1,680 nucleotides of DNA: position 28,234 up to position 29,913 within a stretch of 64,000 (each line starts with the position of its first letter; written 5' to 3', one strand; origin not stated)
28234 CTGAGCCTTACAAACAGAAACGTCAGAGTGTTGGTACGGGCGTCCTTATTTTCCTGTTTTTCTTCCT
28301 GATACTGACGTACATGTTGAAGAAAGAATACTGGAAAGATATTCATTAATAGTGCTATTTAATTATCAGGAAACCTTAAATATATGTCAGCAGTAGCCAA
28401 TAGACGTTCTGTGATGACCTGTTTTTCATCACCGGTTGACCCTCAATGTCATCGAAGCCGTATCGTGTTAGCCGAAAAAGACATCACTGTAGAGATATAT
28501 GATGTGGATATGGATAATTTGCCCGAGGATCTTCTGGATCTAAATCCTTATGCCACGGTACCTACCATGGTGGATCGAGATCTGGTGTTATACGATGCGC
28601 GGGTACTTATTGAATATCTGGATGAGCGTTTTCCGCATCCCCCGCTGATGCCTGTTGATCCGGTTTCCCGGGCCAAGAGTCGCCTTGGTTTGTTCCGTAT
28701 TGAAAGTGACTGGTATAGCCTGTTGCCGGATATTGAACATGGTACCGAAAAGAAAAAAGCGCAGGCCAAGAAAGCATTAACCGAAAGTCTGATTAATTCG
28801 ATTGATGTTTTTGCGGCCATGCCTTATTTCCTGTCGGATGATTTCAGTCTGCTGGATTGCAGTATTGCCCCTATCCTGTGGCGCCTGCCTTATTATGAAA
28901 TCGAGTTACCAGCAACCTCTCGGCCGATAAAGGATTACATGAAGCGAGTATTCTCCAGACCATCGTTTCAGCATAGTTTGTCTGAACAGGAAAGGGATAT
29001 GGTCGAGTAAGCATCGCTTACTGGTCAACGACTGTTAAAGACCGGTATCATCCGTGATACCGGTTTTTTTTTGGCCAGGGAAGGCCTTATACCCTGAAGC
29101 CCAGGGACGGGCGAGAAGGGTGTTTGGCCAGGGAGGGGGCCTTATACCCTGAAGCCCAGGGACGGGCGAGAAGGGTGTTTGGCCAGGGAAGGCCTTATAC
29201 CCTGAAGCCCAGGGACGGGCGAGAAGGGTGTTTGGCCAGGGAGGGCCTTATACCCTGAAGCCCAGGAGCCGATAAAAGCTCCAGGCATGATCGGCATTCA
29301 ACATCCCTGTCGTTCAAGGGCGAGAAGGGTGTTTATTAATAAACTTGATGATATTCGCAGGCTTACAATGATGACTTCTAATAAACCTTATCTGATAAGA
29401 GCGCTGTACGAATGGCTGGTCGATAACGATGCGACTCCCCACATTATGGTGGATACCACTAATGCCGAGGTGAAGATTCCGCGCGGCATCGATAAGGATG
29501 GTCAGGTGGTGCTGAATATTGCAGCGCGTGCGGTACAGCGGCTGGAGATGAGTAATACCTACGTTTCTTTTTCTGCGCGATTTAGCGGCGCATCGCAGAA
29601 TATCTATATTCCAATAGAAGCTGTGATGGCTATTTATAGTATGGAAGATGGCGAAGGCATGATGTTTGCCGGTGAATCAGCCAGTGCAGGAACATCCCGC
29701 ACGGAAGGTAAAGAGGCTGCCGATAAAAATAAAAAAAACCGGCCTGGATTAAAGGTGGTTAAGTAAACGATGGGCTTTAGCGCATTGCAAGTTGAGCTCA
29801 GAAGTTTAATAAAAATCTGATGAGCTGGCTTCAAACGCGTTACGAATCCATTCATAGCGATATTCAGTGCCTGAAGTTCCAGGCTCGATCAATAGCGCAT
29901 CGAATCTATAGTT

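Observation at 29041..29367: Array of 53-55 bp GC-rich tandem repeats with mutually exclusive hairpins expanding the sspA-sspB intergenic region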

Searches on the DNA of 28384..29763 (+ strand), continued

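Call 65: search_with_rna_model(model_id=R1, sources=[L109, L110, L105, L106, L107, L108], max_evalue=1, filters=off)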
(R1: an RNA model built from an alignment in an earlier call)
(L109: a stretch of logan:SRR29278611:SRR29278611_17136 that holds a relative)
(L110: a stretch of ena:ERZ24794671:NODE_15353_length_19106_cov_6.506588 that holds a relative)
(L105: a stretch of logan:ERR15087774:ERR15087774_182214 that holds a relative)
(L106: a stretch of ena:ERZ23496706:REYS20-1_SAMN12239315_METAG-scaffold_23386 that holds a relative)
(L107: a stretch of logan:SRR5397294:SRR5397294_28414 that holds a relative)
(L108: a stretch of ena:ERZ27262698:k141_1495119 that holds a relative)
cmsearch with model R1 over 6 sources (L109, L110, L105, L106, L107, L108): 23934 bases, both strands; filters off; matches with E-value up to 1: 4.
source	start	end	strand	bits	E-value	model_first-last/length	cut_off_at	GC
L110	5995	6034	-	29.5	1.8e-06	1-53/53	no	0.6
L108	76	127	+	25.7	2e-05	1-53/53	no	0.48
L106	718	769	+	23.3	9.1e-05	1-53/53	no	0.48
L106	1428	1457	-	9.8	0.43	1-53/53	no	0.3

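Call 78: search_with_rna_model(model_id=R1, source=L111, max_evalue=1, filters=off)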
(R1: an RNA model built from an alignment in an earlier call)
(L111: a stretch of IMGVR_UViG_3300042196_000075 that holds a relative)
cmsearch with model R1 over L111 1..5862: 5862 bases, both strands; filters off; matches with E-value up to 1: 4.
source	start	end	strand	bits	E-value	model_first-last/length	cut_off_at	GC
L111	2746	2798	+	56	2.6e-14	1-53/53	no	0.7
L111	54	108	+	7.3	0.5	1-53/53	no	0.67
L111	864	884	+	6.9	0.64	1-53/53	no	0.62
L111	2722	2742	+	6.9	0.66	1-53/53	no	0.62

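Call 82: search_with_rna_model(model_id=R1, sources=[L112, L113, L114, L115, L116, L117, L118, L119, L120, L121, L122, L123, L124, L125, L126, L127, L128, L129, L130, L131, L132, L133, L134, L135, L136, L137, L138, L139, L140, L141, L142, L143, L144, L145], max_evalue=0.01)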
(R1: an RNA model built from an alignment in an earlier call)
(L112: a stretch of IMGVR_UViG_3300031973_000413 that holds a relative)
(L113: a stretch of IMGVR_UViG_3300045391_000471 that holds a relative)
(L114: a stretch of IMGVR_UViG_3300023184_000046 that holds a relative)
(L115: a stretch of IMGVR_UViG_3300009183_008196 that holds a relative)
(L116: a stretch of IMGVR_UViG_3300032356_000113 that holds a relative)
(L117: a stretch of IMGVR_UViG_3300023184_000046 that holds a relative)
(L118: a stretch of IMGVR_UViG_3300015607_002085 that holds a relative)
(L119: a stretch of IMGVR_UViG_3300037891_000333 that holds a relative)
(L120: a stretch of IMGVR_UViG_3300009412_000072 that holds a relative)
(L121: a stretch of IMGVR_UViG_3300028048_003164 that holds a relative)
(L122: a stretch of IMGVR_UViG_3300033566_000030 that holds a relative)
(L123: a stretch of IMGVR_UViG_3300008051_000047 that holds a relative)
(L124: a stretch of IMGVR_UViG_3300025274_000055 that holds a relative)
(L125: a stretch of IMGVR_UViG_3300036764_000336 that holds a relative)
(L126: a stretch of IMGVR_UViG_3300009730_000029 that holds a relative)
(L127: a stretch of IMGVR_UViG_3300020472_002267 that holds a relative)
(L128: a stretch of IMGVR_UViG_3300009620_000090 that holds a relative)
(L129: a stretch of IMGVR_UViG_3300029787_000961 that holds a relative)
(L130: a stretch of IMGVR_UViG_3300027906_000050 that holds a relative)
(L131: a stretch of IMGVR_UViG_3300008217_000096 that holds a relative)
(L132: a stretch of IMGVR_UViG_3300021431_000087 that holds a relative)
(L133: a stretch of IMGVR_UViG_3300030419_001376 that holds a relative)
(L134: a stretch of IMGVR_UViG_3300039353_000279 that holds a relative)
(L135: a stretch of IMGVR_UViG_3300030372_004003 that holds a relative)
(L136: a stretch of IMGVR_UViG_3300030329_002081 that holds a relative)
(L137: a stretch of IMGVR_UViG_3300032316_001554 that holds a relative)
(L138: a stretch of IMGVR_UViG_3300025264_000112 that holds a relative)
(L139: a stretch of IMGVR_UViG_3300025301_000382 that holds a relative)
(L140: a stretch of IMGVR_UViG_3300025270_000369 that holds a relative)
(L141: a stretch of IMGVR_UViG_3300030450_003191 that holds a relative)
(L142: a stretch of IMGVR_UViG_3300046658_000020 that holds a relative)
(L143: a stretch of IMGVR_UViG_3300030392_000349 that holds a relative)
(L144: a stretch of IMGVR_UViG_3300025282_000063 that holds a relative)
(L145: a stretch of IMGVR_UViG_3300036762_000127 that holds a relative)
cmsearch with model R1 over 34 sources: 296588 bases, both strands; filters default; matches with E-value up to 0.01: 0.
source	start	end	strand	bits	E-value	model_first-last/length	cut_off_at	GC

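Call 91: search_rna_families(source=L102, start=1, end=600, threshold=evalue, max_evalue=10)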
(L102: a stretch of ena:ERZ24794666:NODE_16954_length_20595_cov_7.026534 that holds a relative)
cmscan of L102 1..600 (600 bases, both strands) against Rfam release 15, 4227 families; matches with E-value up to 10: 6.
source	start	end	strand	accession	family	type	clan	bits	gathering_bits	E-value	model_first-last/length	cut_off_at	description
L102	63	245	+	RF00058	HgcF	Gene; snRNA; snoRNA; HACA-box;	-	19.2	70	0.03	1-168/168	no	HgcF RNA (Pab35)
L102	124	183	+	RF01731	TwoAYGGAY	Cis-reg;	CL00106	19.2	43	3.3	45-113/168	no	TwoAYGGAY RNA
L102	228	287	+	RF01731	TwoAYGGAY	Cis-reg;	CL00106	19.2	43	3.3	45-113/168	no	TwoAYGGAY RNA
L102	332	391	+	RF01731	TwoAYGGAY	Cis-reg;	CL00106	19.2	43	3.3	45-113/168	no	TwoAYGGAY RNA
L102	324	370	+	RF00058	HgcF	Gene; snRNA; snoRNA; HACA-box;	-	10.7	70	5.6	38-89/168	no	HgcF RNA (Pab35)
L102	12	58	+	RF00058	HgcF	Gene; snRNA; snoRNA; HACA-box;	-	10.6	70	5.8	38-89/168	no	HgcF RNA (Pab35)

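Call 93: search_rna_families(source=L102, start=90, end=260, threshold=evalue, max_evalue=10, show_alignments=3)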
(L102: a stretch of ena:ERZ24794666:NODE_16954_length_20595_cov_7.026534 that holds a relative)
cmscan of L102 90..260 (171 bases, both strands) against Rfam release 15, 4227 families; matches with E-value up to 10: 2.
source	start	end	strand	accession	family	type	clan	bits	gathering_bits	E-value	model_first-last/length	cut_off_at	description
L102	115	260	+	RF00058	HgcF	Gene; snRNA; snoRNA; HACA-box;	-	20.3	70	0.0046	1-134/168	3'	HgcF RNA (Pab35)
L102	176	235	+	RF01731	TwoAYGGAY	Cis-reg;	CL00106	19.2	43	0.95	45-113/168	no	TwoAYGGAY RNA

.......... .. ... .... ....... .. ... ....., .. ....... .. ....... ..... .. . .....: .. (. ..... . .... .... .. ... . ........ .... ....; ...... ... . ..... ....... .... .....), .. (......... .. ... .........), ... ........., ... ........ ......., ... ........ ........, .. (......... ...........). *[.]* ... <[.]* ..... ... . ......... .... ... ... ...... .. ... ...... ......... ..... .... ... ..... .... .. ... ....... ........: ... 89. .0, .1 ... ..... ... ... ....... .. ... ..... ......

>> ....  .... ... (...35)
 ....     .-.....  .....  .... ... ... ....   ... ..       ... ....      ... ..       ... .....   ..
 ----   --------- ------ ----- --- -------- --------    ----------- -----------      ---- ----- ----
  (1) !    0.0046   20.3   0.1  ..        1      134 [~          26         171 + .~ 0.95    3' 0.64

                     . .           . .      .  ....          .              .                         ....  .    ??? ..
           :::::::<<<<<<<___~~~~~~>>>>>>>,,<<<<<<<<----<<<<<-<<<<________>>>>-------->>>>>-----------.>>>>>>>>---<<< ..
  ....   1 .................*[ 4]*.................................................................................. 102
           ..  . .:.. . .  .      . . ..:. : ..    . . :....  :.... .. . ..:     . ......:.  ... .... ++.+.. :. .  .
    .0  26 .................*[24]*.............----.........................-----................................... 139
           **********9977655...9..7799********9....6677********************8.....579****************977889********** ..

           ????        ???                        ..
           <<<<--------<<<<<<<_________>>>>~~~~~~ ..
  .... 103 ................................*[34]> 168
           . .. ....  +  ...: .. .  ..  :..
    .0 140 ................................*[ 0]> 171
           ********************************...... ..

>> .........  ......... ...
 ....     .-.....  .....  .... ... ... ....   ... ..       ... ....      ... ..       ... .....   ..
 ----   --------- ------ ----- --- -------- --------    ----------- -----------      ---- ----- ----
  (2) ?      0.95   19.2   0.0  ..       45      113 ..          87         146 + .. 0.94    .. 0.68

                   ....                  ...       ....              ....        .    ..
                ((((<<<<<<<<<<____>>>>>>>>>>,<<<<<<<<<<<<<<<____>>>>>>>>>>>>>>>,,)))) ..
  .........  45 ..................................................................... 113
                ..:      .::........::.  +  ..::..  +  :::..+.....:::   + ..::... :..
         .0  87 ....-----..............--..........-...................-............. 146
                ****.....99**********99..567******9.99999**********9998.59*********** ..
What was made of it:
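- On TwoAYGGAY RNA (RF01731): 19.2 bits on L102, aligned in permuted register (calls 91, 93).
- The only Rfam family with any signal is TwoAYGGAY, clan CL00106 (calls 91, 93).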

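Call 98: build_rna_model(alignment_id=A5, structure=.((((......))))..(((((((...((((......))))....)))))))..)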
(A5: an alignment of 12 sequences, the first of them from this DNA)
Model R2 built from alignment A5 (12 sequences, 54 columns); structure: as given.
model positions 53; base pairs 15; branch points 1; effective number of sequences 5.41; information 1.047 bits per position. Calibrated on 0.2 Mb of random sequence (short: E-values are rough).
structure used (alignment columns):
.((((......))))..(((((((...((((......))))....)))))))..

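Call 99: search_with_rna_model(model_id=R2, source=window, max_evalue=5, filters=off)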
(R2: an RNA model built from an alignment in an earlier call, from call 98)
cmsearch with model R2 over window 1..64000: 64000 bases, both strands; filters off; matches with E-value up to 5: 10.
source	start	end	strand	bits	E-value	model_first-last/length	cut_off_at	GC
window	29073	29125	+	77.6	1.4e-15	1-53/53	no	0.62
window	29181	29233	+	77.6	1.4e-15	1-53/53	no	0.62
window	29126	29180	+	68.6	1.5e-13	1-53/53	no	0.65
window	29234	29299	+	32.1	2e-05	1-53/53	no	0.59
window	1616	1643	-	11.7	0.7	1-53/53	no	0.39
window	34897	34939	-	11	1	1-53/53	no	0.44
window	5812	5853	-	9.5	2.1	1-53/53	no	0.43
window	59768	59834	+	9.2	2.6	1-53/53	no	0.55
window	28506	28563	+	8.3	4.1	1-53/53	no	0.45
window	8171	8215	+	8.1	4.4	1-53/53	no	0.4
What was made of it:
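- On REP/BIME: One array in the 64-kb window with model R2, filters off (call 99).
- Tried and rejected: Model R2 does not recognise it on the minus strand (call 99).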
